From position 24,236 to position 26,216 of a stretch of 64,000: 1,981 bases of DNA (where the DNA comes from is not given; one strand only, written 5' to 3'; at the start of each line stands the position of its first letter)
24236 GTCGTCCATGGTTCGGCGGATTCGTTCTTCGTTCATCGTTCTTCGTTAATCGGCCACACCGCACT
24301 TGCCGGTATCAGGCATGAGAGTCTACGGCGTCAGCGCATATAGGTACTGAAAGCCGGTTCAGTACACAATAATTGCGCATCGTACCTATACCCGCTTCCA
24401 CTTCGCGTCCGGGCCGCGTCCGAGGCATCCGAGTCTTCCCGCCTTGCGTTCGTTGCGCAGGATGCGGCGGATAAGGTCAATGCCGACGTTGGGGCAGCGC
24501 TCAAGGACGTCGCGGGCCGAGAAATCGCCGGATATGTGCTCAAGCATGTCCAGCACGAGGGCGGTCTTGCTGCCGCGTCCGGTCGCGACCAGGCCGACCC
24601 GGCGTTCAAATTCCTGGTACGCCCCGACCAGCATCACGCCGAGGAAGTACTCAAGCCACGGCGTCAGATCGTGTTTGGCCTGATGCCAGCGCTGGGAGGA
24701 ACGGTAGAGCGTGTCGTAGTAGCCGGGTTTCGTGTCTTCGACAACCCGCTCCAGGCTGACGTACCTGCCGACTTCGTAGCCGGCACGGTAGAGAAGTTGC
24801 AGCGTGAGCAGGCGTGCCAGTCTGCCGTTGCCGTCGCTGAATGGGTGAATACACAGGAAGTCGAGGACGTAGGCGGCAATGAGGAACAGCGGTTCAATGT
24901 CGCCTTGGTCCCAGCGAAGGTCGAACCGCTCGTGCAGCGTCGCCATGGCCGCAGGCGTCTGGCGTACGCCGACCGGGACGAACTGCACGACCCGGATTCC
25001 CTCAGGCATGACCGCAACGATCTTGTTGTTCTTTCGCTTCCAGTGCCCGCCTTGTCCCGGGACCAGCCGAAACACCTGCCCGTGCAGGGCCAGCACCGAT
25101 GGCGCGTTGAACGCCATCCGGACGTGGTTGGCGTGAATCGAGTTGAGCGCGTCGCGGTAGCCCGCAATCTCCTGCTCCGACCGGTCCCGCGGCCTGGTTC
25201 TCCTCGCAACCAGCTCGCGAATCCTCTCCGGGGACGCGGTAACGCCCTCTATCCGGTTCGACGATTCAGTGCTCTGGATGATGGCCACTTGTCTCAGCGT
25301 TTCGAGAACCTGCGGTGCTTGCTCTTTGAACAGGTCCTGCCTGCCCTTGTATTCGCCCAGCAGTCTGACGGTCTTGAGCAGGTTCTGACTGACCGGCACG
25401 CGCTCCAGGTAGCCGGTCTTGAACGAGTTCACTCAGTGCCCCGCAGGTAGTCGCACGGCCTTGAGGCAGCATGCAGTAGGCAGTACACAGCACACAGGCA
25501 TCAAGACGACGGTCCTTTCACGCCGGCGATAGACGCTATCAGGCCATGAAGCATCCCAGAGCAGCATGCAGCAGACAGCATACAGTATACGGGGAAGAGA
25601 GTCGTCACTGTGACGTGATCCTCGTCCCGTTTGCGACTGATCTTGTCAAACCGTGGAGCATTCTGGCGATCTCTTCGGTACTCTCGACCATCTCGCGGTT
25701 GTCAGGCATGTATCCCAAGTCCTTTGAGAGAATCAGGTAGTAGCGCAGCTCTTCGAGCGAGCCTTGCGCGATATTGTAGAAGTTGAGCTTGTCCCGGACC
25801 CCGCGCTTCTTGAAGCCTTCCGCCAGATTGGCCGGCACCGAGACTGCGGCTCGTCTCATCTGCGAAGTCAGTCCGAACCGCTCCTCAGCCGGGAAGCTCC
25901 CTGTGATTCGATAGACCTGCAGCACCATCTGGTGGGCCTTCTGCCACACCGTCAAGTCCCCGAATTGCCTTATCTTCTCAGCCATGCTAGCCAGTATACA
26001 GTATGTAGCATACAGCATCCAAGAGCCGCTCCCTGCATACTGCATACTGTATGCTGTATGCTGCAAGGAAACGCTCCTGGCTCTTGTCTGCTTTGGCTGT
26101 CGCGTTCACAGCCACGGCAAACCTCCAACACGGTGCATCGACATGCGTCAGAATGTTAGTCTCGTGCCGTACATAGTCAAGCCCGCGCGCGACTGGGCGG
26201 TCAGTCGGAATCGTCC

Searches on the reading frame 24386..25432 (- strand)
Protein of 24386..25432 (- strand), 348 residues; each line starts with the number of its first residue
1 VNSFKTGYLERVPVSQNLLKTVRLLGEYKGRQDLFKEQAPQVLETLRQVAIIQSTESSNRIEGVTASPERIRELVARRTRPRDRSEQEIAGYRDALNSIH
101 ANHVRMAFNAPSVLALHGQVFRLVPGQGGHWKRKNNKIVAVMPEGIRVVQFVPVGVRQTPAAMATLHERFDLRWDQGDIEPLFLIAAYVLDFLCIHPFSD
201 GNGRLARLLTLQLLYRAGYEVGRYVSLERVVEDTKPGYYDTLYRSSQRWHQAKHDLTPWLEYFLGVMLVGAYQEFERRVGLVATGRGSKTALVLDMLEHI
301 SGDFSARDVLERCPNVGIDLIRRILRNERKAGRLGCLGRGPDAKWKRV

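Call 63: search_protein_families(library=pfam, proteins=[window:24386-25432:-], max_evalue=0.001)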
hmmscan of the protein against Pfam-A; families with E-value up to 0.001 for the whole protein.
window:24386-25432:- (348 aa): 1 family
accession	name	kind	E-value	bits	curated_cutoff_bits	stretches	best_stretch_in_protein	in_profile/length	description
PF02661.23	Fic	-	1.2e-16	61.8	24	1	110-214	4-93/93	Fic/DOC family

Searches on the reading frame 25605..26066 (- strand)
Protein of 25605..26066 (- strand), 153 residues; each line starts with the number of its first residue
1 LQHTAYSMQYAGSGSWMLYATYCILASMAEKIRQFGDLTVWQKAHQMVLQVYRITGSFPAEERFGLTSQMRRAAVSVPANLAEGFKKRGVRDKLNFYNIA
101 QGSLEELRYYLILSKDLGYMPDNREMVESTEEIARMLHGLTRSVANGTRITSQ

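Call 63: search_protein_families(library=pfam, proteins=[window:25605-26066:-], max_evalue=0.001)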
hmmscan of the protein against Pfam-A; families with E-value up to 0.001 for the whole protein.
window:25605-26066:- (153 aa): 2 families
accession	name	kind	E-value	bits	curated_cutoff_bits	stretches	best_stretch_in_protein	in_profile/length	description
PF05635.17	23S_rRNA_IVP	-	9e-37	126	33.8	1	37-139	2-106/106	23S rRNA-intervening sequence protein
PF22296.2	bAvd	-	1.9e-09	38.4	40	1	40-143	3-106/107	bAvd-like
